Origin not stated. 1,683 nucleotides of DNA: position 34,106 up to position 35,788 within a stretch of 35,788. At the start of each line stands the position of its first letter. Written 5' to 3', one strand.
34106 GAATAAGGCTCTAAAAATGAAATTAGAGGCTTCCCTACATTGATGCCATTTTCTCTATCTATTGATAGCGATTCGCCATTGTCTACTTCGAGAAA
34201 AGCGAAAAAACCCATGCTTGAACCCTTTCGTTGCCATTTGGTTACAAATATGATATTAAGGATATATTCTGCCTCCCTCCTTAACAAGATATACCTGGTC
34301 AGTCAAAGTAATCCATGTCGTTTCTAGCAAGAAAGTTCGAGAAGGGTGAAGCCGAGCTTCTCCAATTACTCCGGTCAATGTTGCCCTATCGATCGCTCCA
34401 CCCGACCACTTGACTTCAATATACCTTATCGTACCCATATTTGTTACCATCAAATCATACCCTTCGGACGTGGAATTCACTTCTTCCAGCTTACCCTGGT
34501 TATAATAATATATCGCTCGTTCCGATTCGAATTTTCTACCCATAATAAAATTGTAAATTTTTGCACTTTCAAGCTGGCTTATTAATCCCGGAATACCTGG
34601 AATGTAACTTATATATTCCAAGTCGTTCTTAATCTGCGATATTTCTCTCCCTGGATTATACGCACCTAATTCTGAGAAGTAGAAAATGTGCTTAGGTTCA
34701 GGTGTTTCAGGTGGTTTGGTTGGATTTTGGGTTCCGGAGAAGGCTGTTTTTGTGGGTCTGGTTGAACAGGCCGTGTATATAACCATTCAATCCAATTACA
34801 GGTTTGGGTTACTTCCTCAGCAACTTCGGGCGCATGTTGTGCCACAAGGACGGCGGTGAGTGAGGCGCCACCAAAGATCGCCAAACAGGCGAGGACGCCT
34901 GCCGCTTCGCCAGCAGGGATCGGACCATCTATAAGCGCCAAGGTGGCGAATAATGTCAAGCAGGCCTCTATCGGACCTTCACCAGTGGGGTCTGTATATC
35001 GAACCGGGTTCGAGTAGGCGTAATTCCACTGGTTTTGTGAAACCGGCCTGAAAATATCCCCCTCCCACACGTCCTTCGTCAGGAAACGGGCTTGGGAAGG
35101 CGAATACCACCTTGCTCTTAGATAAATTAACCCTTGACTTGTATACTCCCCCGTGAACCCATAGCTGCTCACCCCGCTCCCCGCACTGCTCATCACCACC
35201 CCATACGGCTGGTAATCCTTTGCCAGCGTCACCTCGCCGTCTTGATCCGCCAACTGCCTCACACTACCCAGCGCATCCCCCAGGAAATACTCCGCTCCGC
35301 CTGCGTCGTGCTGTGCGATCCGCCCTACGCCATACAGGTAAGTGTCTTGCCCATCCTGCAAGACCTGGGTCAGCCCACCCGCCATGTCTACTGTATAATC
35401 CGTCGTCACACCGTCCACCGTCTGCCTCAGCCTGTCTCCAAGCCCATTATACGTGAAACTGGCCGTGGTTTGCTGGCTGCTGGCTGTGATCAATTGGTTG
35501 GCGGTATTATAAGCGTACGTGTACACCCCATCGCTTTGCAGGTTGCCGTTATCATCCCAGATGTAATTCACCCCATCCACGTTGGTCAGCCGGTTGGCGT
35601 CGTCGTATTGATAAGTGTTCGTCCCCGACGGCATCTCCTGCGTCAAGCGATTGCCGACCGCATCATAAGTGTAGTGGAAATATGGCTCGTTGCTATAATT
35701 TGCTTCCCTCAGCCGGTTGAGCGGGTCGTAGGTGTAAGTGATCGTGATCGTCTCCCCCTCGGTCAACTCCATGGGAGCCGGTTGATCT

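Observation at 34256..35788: Rhs/YD-repeat toxin whose nuclease-like tip is displaced into the -1 frame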

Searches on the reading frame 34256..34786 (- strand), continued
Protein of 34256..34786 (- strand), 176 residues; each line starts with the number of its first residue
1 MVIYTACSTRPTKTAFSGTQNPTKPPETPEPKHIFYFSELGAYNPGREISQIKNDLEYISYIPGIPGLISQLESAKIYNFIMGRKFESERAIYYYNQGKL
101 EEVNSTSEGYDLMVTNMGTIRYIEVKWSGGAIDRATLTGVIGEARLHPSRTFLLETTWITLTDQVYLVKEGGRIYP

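Call 58: fold_search(model_id=the predicted structure, library=viral)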
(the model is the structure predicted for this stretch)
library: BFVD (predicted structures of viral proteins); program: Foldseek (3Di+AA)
matches with E <= 10: 363; with E <= 0.001: 0
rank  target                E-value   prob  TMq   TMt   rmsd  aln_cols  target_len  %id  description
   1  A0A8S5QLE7            2.1e-03  1.00  0.50  0.29  14.3       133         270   15  Restriction endonuclease [Siphoviridae sp. ctVCm11]
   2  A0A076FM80            5.8e-03  0.93  0.40  0.28   8.3       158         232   15  Uncharacterized protein [Aureococcus anophagefferens virus]
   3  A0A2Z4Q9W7            6.5e-03  0.98  0.49  0.34  14.0       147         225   16  (no name in the UniProt tables at hand)
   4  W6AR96                2.2e-02  0.51  0.31  0.27   9.0       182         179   15  Uncharacterized protein [Erwinia phage Ea35-70]
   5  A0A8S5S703            2.7e-02  0.99  0.48  0.20   3.3        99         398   15  Restriction endonuclease [Siphoviridae sp. ctVDy27]
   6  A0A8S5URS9            3.1e-02  0.95  0.48  0.24   6.8       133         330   12  Restriction endonuclease [Siphoviridae sp. cthae16]
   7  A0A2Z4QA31            4.2e-02  0.99  0.49  0.33   2.7        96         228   18  (no name in the UniProt tables at hand)
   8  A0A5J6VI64            4.5e-02  0.63  0.41  0.32   9.5       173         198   15  Restriction endonuclease type IV Mrr domain-containing protein [Megaviridae environmental sample]
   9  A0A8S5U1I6            5.8e-02  0.44  0.37  0.09  15.6       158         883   11  Portal protein [Myoviridae sp. ctu3o5]
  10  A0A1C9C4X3            1.0e-01  0.47  0.41  0.13  10.3       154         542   14  Uncharacterized protein [Heterosigma akashiwo virus 01]
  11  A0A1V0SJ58            2.0e-01  0.69  0.52  0.08   8.3       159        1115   16  Superfamily II helicase [Klosneuvirus KNV1]
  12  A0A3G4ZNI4            2.0e-01  0.30  0.34  0.26   7.9       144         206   10  Uncharacterized protein [Terrestrivirus sp.]
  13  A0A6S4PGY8            2.2e-01  0.69  0.44  0.37   5.1       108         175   17  Endonuclease [uncultured phage_MedDCM-OCT-S39-C11]
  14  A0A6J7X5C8            2.7e-01  0.12  0.30  0.15  10.1       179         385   11  Phage_term_2, phage terminase, large subunit, PBSX family [uncultured Caudovirales phage]
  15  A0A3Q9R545            3.1e-01  0.63  0.41  0.45   4.9       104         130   14  (no name in the UniProt tables at hand)
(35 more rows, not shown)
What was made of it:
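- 34256..34690 (-): Toxin domain (144 aa plus stop), PD-(D/E)xK / restriction-endonuclease-like. Putative catalytic residues are E57 (GRKFE, 34540-34522 region), D81 (GYDLMV, 34462-34445) and E94-x-K96 (IEVKW, 34420-34406), plus the conserved E125 (FLLETT). The top Foldseek BFVD hits are 'Restriction endonuclease'/Mrr proteins (E 2e-3, prob 1.0, call 58).
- On PD-(D/E)xK (restriction-endonuclease-like) nuclease superfamily: In BFVD the top hits are restriction endonucleases at E 2e-3 to 5e-2, prob 0.93-1.0 (call 58).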

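Call 70: find_encoding_contigs(protein=P0016, flank=10000, max_places=3)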
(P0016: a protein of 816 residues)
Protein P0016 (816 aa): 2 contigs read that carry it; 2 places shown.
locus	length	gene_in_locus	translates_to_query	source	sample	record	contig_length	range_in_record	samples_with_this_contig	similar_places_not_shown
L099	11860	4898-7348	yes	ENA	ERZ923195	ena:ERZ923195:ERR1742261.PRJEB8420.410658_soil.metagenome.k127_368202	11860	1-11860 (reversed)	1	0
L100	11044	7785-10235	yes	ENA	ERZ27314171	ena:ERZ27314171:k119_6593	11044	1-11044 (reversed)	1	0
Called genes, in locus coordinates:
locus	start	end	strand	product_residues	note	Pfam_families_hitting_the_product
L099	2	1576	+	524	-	?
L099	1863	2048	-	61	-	-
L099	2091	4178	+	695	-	PF05593:RHS_repeat (faint), PF25023:TEN_YD-shell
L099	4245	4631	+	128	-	-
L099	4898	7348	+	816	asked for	PF05593:RHS_repeat (faint)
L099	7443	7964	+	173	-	-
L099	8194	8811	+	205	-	-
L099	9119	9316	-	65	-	PF12728:HTH_17 (weak)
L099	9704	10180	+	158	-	-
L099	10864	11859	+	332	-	?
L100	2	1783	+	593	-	?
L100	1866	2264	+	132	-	-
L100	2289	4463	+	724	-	-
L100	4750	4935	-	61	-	-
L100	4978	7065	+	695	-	PF05593:RHS_repeat (faint), PF25023:TEN_YD-shell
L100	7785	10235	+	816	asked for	PF05593:RHS_repeat (faint)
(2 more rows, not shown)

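Call 73: find_encoding_contigs(protein=P0008, flank=3000, max_places=2)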
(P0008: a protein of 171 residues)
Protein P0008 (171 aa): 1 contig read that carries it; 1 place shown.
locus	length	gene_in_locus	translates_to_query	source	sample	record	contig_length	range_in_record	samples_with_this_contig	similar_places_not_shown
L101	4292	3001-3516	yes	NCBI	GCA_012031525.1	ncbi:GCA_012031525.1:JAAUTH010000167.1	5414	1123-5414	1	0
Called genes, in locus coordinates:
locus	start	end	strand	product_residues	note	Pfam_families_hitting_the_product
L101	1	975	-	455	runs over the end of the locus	PF08486:SpoIID (faint)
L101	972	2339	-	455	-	-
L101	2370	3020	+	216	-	-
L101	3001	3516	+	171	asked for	-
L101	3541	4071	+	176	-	-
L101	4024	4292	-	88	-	?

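Call 74: find_encoding_contigs(protein=P0017, flank=3000, max_places=2)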
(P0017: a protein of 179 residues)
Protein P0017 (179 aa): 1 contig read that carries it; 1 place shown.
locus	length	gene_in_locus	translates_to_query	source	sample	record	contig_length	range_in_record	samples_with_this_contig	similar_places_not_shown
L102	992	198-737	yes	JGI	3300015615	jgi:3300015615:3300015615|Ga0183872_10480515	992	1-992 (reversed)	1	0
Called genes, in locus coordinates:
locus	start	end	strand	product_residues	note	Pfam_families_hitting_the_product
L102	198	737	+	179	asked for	-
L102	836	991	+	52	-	?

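Call 77: search_protein_families(library=phrogs, alignment_id=A5, max_evalue=0.1)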
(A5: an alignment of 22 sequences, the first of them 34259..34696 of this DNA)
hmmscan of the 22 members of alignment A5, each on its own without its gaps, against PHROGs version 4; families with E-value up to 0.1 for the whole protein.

A. member 1, window:34259-34696:- (146 aa): 0 families

B. families by the number of members that match (of 22 scanned): 2 families
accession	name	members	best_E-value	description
phrog_35518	-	1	0.047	tail fiber assembly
phrog_26451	-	1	0.085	-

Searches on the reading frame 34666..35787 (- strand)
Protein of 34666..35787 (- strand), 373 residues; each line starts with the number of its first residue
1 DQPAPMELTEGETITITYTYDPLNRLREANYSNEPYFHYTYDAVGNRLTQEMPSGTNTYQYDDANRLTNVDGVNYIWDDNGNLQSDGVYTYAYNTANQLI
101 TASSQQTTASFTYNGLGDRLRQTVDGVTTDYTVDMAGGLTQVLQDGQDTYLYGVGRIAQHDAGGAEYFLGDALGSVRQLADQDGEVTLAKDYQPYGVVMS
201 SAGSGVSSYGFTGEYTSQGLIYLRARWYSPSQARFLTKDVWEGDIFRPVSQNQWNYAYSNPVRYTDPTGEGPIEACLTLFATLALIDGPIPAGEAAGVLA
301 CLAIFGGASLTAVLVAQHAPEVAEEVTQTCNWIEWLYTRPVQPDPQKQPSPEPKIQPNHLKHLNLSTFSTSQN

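Call 6: search_protein_families(library=pfam, proteins=[window:34666-35787:-], max_evalue=1)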
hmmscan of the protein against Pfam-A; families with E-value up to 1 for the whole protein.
window:34666-35787:- (373 aa): 4 families
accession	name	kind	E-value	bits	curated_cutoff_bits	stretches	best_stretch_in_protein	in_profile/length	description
PF05593.20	RHS_repeat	-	4.8e-05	24.1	22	2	41-70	1-31/38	RHS Repeat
PF25023.1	TEN_YD-shell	-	0.0016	17.1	50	1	13-121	623-735/909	Teneurin YD-shell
PF21139.3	BT_MCC_alpha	-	0.048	14.5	31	1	111-148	73-110/118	Methylcrotonyl-CoA carboxylase, alpha-subunit, BT domain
PF03605.20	DcuA_DcuB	-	0.092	12.1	27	1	296-337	295-336/368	Anaerobic c4-dicarboxylate membrane transporter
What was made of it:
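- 34975..35788 (-): 3' part of the Rhs/YD-repeat core. It runs off the window end and finishes with the Rhs-associated core domain and the ............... motif (DPTGEG = 34992-34975). PF05593 RHS_repeat scores 24.1 bits (call 6).
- On Rhs / YD-repeat polymorphic toxin: PF05593 scores 24.1 bits (cutoff 22) and there is a weak TEN_YD-shell hit (call 6).
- Checked: The core fragment hits RHS_repeat (PF05593, 24.1 bits against a cutoff of 22, call 6).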

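Call 61: find_encoding_contigs(protein=window:34666-35787:-, flank=10000, max_places=6)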
Protein window:34666-35787:- (373 aa): no gene with exactly this product is on record in the collection.

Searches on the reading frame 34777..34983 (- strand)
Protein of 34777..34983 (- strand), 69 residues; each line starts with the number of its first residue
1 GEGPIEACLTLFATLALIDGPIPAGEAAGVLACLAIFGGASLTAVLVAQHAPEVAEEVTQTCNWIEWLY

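Call 82: find_homologous_proteins(query=window:34777-34983:-, max_evalue=0.01)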
Query seq(69 aa): 1 candidates shared short words with the query, none scored E <= 0.01.
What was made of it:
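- Tried and rejected: It returned nothing from the word-indexed protein search (call 82).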

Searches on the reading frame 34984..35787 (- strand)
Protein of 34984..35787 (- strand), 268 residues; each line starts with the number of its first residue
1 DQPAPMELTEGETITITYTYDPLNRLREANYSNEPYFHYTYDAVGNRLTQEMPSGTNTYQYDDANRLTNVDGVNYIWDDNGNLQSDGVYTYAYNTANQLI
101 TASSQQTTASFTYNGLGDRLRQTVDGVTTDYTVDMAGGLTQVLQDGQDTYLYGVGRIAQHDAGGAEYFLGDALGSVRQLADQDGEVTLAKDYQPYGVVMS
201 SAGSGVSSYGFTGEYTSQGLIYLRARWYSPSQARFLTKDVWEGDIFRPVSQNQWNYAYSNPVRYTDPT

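Call 45: find_homologous_proteins(query=window:34984-35787:-, max_evalue=1e-20)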
Query window:34984-35787:- (268 aa): 767 proteins with E <= 1e-20 among 1596 candidates; the best 120 are listed.
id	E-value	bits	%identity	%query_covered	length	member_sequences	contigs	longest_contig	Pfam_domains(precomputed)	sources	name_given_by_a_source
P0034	1.1e-97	345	60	98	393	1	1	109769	PF05593.20,PF25023.2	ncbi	-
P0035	6.9e-95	336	49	69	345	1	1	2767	PF05593.20,PF25023.2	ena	-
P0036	1.2e-94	335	60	99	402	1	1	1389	PF05593.20,PF25023.2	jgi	jgi:RHS repeat-associated protein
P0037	2.5e-93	331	63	95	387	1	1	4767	PF25023.2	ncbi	-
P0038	3.3e-92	327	61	96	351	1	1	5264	PF25023.2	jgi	jgi:RHS repeat-associated protein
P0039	3.0e-90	321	60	94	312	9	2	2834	PF05593.20,PF25023.2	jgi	-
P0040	7.8e-90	319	61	95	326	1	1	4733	PF25023.2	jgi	jgi:RHS repeat-associated protein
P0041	7.2e-89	316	61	93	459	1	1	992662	PF05593.20,PF25023.2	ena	-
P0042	2.0e-88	315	59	95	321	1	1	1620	PF05593.20,PF25023.2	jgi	jgi:RHS repeat-associated protein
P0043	3.3e-88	314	59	95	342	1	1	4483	PF05593.20,PF25023.2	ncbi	-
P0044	6.3e-88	313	56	95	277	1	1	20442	PF05593.20,PF25023.2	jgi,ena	-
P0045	1.6e-87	312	59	93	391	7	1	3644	PF05593.20,PF25023.2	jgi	jgi:RHS repeat-associated protein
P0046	2.4e-85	304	57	95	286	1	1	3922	PF05593.20,PF25023.2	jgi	-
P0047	5.9e-85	303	59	95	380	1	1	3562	PF05593.20,PF25023.2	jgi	-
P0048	1.5e-84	302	57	100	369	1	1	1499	PF25023.2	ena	-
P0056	2.3e-82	295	54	99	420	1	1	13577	PF05593.20,PF25023.2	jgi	jgi:RHS repeat-associated protein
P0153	8.6e-66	240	55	78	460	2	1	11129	PF25023.2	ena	-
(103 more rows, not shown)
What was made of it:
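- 34975..35788 (-): There were 767 Rhs homologues at E<=1e-20 (call 45).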

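Call 83: search_protein_families(library=pfam, proteins=[P0153, P0056], max_evalue=0.01)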
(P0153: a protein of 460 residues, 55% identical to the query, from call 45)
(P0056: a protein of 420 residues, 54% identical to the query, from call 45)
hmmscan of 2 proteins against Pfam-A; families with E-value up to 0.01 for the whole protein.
P0153 (460 aa): 3 families
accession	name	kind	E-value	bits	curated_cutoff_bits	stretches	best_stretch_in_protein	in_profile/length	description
PF05593.20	RHS_repeat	-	0.0002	22.1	22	0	12-35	1-29/38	RHS Repeat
PF15633.11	Tox-ART-HYD1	-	0.0021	19.1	25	1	328-400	1-65/97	HYD1 signature containing ADP-ribosyltransferase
PF00644.27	PARP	-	0.0073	16.3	26.7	0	325-371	49-93/199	Poly(ADP-ribose) polymerase catalytic domain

P0056 (420 aa): 2 families
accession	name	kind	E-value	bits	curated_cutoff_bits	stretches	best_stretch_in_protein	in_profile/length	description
PF05593.20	RHS_repeat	-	7.9e-06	26.6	22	2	93-129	1-37/38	RHS Repeat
PF25023.1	TEN_YD-shell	-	0.0011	17.5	50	1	16-261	626-891/909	Teneurin YD-shell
